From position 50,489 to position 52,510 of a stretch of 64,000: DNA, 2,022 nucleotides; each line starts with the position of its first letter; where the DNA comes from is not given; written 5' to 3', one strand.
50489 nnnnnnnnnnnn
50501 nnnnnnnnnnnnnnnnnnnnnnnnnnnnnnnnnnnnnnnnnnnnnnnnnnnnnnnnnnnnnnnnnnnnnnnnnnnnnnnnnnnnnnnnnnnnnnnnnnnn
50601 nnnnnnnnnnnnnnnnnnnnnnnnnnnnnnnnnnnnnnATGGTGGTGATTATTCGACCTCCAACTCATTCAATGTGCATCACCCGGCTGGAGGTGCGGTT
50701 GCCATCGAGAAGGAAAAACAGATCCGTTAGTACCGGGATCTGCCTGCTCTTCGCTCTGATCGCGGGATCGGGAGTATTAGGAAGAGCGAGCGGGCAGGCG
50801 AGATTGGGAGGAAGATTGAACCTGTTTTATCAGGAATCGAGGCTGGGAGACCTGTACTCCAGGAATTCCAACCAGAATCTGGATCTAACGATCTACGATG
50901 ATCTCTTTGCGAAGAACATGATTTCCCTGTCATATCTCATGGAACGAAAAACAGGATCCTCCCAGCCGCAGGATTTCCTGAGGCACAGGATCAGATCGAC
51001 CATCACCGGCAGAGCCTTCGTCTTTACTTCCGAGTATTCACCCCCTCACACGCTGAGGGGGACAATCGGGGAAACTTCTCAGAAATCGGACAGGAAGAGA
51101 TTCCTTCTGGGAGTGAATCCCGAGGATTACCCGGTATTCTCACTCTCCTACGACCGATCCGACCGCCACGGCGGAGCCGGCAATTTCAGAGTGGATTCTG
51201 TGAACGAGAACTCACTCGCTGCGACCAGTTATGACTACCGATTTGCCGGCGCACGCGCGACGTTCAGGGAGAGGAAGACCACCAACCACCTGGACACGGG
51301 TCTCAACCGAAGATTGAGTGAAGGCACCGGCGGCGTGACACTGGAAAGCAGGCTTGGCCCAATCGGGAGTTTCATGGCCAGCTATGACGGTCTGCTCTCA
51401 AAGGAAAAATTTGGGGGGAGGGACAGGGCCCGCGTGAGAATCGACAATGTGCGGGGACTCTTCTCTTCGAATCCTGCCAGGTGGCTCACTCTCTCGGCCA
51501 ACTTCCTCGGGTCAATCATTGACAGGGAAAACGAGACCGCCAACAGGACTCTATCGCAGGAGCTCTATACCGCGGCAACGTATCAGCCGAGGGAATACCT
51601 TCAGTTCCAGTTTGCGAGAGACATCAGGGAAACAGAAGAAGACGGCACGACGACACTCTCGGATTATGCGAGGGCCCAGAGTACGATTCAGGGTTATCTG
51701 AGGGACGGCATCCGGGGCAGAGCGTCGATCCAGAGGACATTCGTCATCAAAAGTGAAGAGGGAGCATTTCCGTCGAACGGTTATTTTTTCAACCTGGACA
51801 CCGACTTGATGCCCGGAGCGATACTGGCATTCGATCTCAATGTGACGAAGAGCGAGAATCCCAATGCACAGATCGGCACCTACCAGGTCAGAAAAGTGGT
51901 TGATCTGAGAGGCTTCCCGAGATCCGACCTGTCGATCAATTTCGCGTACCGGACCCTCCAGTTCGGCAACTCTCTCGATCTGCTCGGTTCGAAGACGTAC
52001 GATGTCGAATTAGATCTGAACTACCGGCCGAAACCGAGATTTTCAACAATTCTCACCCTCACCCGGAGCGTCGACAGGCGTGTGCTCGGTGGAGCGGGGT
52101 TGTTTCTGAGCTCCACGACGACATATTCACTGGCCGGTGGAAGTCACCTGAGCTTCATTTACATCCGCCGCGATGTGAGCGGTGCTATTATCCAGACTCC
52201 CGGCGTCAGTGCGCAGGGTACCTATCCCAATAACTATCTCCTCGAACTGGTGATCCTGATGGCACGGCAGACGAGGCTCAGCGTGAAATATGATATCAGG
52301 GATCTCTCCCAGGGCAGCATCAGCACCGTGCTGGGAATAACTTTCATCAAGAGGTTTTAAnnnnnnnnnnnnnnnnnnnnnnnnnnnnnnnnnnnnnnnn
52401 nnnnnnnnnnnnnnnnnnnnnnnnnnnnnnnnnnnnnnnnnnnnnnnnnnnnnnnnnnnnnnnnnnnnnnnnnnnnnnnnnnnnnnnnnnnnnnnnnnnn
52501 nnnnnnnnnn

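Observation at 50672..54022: Putative beta-barrel OMP plus two paralogous LpoB/TolB-N-like lipoproteins embedded between cytochromes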

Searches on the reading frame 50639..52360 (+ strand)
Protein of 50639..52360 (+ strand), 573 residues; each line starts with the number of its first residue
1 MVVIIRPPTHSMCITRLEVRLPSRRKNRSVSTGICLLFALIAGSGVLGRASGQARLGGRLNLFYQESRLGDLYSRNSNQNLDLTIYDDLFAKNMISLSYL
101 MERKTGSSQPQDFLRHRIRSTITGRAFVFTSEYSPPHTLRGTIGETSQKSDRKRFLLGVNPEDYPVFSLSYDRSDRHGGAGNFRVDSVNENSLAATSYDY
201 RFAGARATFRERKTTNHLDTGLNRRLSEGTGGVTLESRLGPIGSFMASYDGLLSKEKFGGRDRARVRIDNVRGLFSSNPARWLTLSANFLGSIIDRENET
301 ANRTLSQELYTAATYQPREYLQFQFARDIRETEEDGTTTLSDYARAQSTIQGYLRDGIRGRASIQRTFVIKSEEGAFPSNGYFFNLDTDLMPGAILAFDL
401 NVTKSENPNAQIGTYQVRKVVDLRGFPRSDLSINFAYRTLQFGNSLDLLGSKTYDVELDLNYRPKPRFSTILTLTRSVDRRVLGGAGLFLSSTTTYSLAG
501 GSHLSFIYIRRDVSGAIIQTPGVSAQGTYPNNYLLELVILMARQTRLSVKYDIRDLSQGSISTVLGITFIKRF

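Call 3: search_protein_families(library=pfam, proteins=[window:50639-52360:+], max_evalue=1)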
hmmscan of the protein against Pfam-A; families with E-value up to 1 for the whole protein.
window:50639-52360:+ (573 aa): 0 families

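Call 5: search_protein_families(library=ncbifam, proteins=[window:50639-52360:+], max_evalue=1)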
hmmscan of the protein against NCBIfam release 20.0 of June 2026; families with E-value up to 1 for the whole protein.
window:50639-52360:+ (573 aa): 0 families

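Call 9: find_homologous_proteins(query=window:50672-52360:+, max_evalue=0.001)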
Query window:50672-52360:+ (562 aa): 3 proteins with E <= 0.001 among 8000 candidates.
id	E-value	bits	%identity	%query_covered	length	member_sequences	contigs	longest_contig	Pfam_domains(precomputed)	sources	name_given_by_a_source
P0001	4.9e-230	783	63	100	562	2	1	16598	-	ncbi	ncbi:MAG: hypothetical protein ACE5OP_08245 [Candidatus Glassbacteria bacterium]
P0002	7.9e-208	710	58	97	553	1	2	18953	-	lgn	-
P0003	5.3e-190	651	58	93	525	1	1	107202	-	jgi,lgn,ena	-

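Call 15: find_encoding_contigs(protein=P0001, flank=10000, max_places=3)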
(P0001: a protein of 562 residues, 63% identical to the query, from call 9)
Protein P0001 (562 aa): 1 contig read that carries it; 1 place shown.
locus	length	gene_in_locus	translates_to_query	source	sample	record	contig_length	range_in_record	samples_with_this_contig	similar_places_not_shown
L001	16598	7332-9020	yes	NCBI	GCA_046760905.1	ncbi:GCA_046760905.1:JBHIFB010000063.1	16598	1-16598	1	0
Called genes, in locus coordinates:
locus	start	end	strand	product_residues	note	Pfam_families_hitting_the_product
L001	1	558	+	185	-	PF00158:Sigma54_activat, PF25601:AAA_lid_14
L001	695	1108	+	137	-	PF00072:Response_reg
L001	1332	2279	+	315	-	PF08450:SGL (faint), PF01436:NHL (faint)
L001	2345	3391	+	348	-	PF14522:Cytochrome_C7 (faint), PF09699:Paired_CXXCH_1 (faint)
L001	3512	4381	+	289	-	-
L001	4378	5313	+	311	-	PF01436:NHL (faint)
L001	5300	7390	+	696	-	PF14522:Cytochrome_C7 (faint), PF22113:Mtrc-MtrF_II-IV_dom (faint), PF09699:Paired_CXXCH_1 (faint)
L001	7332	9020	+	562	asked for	-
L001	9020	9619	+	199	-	-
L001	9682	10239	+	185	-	PF03783:CsgG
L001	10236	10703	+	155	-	-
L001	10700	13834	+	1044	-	-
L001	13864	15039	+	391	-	PF09699:Paired_CXXCH_1 (faint), PF14522:Cytochrome_C7 (faint)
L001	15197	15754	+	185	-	PF03264:Cytochrom_NNT (faint), PF02085:Cytochrom_CIII (faint), PF14522:Cytochrome_C7 (faint), PF22113:Mtrc-MtrF_II-IV_dom (weak), PF09699:Paired_CXXCH_1 (faint), PF13435:Cytochrome_C554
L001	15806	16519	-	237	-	PF03205:MobB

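Call 16: find_encoding_contigs(protein=P0003, flank=10000, max_places=3)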
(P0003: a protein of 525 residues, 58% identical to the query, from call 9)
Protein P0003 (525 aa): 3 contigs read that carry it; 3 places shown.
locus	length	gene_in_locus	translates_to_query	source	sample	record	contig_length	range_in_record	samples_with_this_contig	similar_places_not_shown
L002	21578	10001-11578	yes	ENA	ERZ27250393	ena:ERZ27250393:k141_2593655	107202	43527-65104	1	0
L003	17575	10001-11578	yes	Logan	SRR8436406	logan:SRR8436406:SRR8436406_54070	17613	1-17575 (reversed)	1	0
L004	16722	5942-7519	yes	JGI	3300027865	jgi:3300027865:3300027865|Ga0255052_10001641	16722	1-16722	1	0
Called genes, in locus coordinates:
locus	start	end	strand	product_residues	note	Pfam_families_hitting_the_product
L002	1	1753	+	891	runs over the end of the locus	PF08448:PAS_4 (weak), PF08448:PAS_4, PF13426:PAS_9 (weak), PF08448:PAS_4, PF00989:PAS, PF13426:PAS_9, PF00512:HisKA, PF02518:HATPase_c, +4 more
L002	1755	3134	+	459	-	PF00072:Response_reg, PF00158:Sigma54_activat, PF14532:Sigma54_activ_2, PF07728:AAA_5, PF25601:AAA_lid_14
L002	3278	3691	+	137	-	PF00072:Response_reg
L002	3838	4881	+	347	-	PF01436:NHL (faint)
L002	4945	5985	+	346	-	PF14522:Cytochrome_C7 (faint), PF22678:Cytochrom_c_NrfB-like (faint), PF09699:Paired_CXXCH_1 (faint)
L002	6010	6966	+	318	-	PF01436:NHL (faint), PF08450:SGL (faint)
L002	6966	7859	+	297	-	-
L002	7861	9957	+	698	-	PF14522:Cytochrome_C7 (faint), PF14537:Cytochrom_c3_2 (faint), PF09699:Paired_CXXCH_1 (faint)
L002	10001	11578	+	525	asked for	-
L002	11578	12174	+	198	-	-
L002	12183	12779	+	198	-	PF03783:CsgG (faint)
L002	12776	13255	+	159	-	-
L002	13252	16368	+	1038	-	-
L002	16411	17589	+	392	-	PF09699:Paired_CXXCH_1 (faint)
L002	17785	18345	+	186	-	PF14522:Cytochrome_C7 (faint), PF22113:Mtrc-MtrF_II-IV_dom (weak), PF13435:Cytochrome_C554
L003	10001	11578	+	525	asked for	-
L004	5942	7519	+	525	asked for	-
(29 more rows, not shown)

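Call 17: find_encoding_contigs(protein=P0002, flank=10000, max_places=3)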
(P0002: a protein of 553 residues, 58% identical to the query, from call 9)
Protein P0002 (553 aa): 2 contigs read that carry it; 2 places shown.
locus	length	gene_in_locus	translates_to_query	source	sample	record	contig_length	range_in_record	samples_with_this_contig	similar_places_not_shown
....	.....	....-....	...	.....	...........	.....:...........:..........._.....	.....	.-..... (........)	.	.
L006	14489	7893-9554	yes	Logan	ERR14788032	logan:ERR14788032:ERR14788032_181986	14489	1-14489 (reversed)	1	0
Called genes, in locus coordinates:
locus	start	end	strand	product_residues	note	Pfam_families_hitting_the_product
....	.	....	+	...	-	?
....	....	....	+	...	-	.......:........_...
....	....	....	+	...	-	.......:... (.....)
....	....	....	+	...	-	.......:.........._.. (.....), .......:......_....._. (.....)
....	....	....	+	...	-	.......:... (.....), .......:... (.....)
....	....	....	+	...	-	-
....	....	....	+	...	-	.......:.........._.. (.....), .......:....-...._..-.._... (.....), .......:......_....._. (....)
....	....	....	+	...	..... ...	-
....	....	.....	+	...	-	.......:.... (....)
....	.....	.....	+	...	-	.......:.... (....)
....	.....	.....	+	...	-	-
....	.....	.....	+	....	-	-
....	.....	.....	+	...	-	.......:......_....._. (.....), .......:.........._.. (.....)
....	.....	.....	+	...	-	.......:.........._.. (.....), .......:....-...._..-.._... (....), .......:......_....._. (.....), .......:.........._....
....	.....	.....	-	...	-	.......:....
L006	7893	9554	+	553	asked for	-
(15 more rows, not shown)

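Call 22: predict_structure(alignment_id=A1)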
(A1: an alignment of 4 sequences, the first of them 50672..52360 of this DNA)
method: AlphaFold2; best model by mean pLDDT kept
length: 562 residues; sequences in the alignment: 4
mean_pLDDT: 36.1   pTM: 0.33
mean pLDDT of the five models: 36.1, 27.8, 26.1, 25.7, 25.7
residues with pLDDT >= 90: 0; 70-90: 3; 50-70: 97; < 50: 462
segments of 3 or more residues with pLDDT < 50: 1-161, 167-176, 186-190, 207-209, 226-231, 294-562
pLDDT, mean of each block of 10 residues (from residue 1): 23 28 32 24 20 22 21 24 25 33 29 30 40 43 43 44 48 45 52 57 56 62 50 59 64 62 54 50 53 49 43 41 38 35 32 30 26 25 29 30 26 28 22 26 22 28 32 32 33 24 28 31 29 31 33 26 28
secondary structure, 60 per line:
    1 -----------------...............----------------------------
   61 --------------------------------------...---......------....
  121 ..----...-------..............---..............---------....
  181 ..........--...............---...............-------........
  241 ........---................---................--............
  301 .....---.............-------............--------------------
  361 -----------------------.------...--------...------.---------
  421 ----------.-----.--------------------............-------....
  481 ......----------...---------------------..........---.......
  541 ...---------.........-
elements in order: H18-32 E105-110 E117-122 E127-129 E137-150 E154-167 E177-190 E193-207 E211-225 E233-248 E252-267 E271-286 E289-305 E309-321 E329-340 E391-393 E402-404 E458-469 E477-486 E497-499 E521-530 E534-543 E553-561

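Call 24: search_protein_representatives(alignment_id=A1)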
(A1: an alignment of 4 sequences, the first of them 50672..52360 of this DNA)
Query: 4 sequences, 553 profile positions. Proteins with E-value up to 0.001 (for the whole library): 72; up to 1e-10: 38; up to 1e-30: 7. The best 72 are listed.
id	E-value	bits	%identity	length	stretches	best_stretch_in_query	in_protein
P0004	5.9e-215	731.6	-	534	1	22-553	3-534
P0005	3.0e-170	584.0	-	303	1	251-553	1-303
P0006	1.0e-109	384.2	-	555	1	30-553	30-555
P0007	2.7e-68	247.5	-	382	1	175-551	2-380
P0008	2.6e-54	201.3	-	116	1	441-553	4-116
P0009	1.8e-39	152.3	-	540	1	20-553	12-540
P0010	1.8e-33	132.5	-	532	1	33-485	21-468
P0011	3.6e-29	118.3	-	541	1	12-448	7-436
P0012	1.4e-27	113.1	-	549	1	20-444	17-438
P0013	9.1e-27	110.4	-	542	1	17-457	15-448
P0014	1.4e-26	109.8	-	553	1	19-481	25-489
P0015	1.5e-25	106.4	-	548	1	7-455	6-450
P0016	2.1e-25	105.9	-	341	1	227-553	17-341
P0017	1.4e-22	96.6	-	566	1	33-406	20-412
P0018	5.7e-22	94.6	-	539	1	21-457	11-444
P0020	8.1e-21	90.8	-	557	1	26-444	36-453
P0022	3.5e-19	85.3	-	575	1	12-532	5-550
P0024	4.8e-17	78.3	-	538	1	30-459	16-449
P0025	5.1e-17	78.2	-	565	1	21-477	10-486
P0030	2.3e-15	72.7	-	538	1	35-553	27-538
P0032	4.8e-15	71.7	-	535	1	34-445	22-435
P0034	3.0e-14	69.1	-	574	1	14-460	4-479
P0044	6.8e-10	54.7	-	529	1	28-491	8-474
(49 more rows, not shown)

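Call 28: find_homologous_proteins(query=A2, max_evalue=0.00001)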
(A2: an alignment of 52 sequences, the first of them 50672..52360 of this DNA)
Query A2 (52 sequences) (562 aa, profile of the alignment): 4 proteins with E <= 0.00001 among 8000 candidates.
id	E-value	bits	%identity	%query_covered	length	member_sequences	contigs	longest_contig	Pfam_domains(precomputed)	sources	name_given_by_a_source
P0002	1.9e-160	553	58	97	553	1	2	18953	-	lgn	-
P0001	9.8e-157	541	63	100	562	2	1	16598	-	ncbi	ncbi:MAG: hypothetical protein ACE5OP_08245 [Candidatus Glassbacteria bacterium]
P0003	2.1e-150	520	58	93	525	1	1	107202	-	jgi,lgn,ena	-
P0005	1.0e-86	310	98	54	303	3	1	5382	-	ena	-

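Call 30: find_encoding_contigs(protein=P0009, flank=10000, max_places=2)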
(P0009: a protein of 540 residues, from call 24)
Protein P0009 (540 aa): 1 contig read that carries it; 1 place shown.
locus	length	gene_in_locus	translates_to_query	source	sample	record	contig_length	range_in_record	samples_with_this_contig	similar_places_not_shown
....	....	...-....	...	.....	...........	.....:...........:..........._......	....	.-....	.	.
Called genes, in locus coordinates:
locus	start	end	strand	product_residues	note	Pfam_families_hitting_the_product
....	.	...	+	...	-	?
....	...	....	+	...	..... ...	-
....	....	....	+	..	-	?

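Call 31: find_encoding_contigs(protein=P0006, flank=10000, max_places=2)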
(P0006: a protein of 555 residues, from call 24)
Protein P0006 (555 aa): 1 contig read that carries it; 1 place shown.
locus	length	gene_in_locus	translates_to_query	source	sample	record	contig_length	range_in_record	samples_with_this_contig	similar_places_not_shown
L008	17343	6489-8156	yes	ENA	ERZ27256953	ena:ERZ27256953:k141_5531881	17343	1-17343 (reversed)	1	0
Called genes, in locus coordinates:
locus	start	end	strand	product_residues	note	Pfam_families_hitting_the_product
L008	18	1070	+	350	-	PF01436:NHL (faint), PF08450:SGL (faint), PF06739:SBBP (faint)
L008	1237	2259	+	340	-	PF22113:Mtrc-MtrF_II-IV_dom (faint), PF09699:Paired_CXXCH_1 (faint), PF14522:Cytochrome_C7 (faint), PF14537:Cytochrom_c3_2 (faint)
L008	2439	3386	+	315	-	PF01436:NHL (faint)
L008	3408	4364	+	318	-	PF01436:NHL (faint), PF17170:DUF5128 (faint)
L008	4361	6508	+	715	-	PF14522:Cytochrome_C7 (faint), PF22113:Mtrc-MtrF_II-IV_dom (faint), PF09699:Paired_CXXCH_1 (weak)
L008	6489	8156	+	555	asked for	-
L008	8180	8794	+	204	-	PF13036:LpoB (weak)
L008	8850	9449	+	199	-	PF03783:CsgG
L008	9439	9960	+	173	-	-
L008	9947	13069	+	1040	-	-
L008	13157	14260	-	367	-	PF09699:Paired_CXXCH_1 (faint), PF14537:Cytochrom_c3_2 (faint), PF22113:Mtrc-MtrF_II-IV_dom (faint)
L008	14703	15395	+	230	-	PF09976:TPR_21, PF07719:TPR_2 (faint), PF13424:TPR_12 (faint), PF13428:TPR_14 (faint), PF13525:YfiO, PF13174:TPR_6 (faint), PF14559:TPR_19 (weak), PF13432:TPR_16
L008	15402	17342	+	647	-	?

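Call 32: find_encoding_contigs(protein=P0010, flank=10000, max_places=2)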
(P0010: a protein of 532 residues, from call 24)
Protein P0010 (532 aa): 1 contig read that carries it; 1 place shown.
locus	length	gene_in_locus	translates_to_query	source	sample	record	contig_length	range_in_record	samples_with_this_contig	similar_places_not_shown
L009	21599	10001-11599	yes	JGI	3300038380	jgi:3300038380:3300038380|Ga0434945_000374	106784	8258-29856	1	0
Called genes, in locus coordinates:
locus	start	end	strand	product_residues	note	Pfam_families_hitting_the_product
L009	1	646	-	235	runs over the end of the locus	PF01138:RNase_PH, PF03725:RNase_PH_C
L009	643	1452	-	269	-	PF01177:Asp_Glu_race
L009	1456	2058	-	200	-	PF10646:Germane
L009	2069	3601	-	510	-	PF07833:Cu_amine_oxidN1, PF01520:Amidase_3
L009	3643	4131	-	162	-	PF01668:SmpB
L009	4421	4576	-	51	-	-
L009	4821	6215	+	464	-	PF00072:Response_reg, PF00158:Sigma54_activat, PF14532:Sigma54_activ_2, PF00004:AAA (weak), PF07728:AAA_5, PF25601:AAA_lid_14, PF02954:HTH_8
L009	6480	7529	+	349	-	PF08450:SGL (faint), PF01436:NHL (faint), PF06739:SBBP (faint), PF17170:DUF5128 (weak)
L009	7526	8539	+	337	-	PF14522:Cytochrome_C7 (faint), PF09699:Paired_CXXCH_1 (faint)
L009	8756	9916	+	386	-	PF22113:Mtrc-MtrF_II-IV_dom (faint), PF14522:Cytochrome_C7 (faint), PF09699:Paired_CXXCH_1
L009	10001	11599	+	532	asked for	-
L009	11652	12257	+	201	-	-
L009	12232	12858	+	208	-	PF13036:LpoB (weak)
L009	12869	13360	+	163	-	-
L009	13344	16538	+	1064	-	PF14522:Cytochrome_C7 (faint), PF14537:Cytochrom_c3_2 (faint), PF22678:Cytochrom_c_NrfB-like (faint), PF02085:Cytochrom_CIII (faint), PF09699:Paired_CXXCH_1, PF22113:Mtrc-MtrF_II-IV_dom (weak), PF09699:Paired_CXXCH_1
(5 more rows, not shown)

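Call 33: find_encoding_contigs(protein=P0017, flank=10000, max_places=2)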
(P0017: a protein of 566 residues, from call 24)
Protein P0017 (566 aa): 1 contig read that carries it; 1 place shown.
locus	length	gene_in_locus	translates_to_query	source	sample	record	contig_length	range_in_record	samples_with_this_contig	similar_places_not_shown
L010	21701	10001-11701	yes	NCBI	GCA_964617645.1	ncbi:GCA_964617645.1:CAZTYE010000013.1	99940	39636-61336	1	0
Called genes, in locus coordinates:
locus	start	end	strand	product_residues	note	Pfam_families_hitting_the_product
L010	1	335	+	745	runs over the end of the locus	PF08309:LVIVD, PF13860:FlgD_ig, PF18962:Por_Secre_tail (weak)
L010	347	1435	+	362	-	PF00082:Peptidase_S8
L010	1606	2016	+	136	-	-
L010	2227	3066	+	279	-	PF22113:Mtrc-MtrF_II-IV_dom (faint), PF14522:Cytochrome_C7 (faint), PF14537:Cytochrom_c3_2 (faint), PF22678:Cytochrom_c_NrfB-like (faint), PF09699:Paired_CXXCH_1 (faint)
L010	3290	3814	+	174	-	-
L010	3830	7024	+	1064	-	PF02085:Cytochrom_CIII (faint), PF14522:Cytochrome_C7 (faint), PF14537:Cytochrom_c3_2 (faint), PF22678:Cytochrom_c_NrfB-like (faint), PF09699:Paired_CXXCH_1, PF22113:Mtrc-MtrF_II-IV_dom (weak), PF09699:Paired_CXXCH_1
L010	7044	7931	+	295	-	PF01436:NHL (faint)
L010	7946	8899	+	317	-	PF14522:Cytochrome_C7 (faint), PF09699:Paired_CXXCH_1 (faint), PF14537:Cytochrom_c3_2 (faint)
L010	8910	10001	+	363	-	PF09699:Paired_CXXCH_1 (faint), PF14537:Cytochrom_c3_2 (faint)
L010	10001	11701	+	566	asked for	-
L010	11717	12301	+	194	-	-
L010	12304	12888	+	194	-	-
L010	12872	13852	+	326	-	PF01436:NHL (faint), PF17170:DUF5128 (weak)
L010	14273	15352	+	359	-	PF13442:Cytochrome_CBB3 (faint), PF14522:Cytochrome_C7 (faint), PF09699:Paired_CXXCH_1 (faint)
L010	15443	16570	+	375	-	PF14522:Cytochrome_C7 (faint), PF09699:Paired_CXXCH_1 (faint)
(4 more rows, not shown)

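Call 34: find_encoding_contigs(protein=P0024, flank=10000, max_places=2)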
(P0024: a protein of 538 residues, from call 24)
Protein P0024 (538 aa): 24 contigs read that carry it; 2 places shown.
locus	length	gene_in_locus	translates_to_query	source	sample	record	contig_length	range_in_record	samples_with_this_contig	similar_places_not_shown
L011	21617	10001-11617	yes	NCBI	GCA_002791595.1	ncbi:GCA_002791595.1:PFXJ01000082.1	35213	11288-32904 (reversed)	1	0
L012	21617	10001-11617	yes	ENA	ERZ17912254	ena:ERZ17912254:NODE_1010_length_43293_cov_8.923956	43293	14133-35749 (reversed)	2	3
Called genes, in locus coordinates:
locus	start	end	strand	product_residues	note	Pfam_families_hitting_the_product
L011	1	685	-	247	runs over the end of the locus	PF09699:Paired_CXXCH_1 (faint), PF14522:Cytochrome_C7 (faint), PF14537:Cytochrom_c3_2 (faint)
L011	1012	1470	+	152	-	-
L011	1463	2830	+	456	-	PF22678:Cytochrom_c_NrfB-like (faint), PF02085:Cytochrom_CIII (faint), PF14522:Cytochrome_C7 (faint), PF14537:Cytochrom_c3_2 (faint), PF09699:Paired_CXXCH_1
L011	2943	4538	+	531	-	PF02085:Cytochrom_CIII (faint), PF09699:Paired_CXXCH_1, PF14522:Cytochrome_C7 (faint), PF14537:Cytochrom_c3_2 (faint), PF22113:Mtrc-MtrF_II-IV_dom (faint), PF22678:Cytochrom_c_NrfB-like (faint), PF09699:Paired_CXXCH_1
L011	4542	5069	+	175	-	-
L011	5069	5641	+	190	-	PF14522:Cytochrome_C7 (faint), PF14537:Cytochrom_c3_2 (faint), PF09699:Paired_CXXCH_1 (weak)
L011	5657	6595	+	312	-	PF01436:NHL (faint), PF08450:SGL (faint)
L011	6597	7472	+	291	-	PF08450:SGL (faint), PF24684:Vgb_lyase, PF01436:NHL (faint)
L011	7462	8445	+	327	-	PF14522:Cytochrome_C7 (faint), PF09699:Paired_CXXCH_1 (faint), PF14537:Cytochrom_c3_2 (faint)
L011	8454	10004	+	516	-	PF22113:Mtrc-MtrF_II-IV_dom (faint), PF09699:Paired_CXXCH_1 (faint)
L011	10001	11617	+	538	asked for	-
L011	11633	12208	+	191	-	-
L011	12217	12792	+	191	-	PF13036:LpoB (weak), PF03783:CsgG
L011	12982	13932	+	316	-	PF01436:NHL (faint)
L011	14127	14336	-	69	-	-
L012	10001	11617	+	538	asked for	-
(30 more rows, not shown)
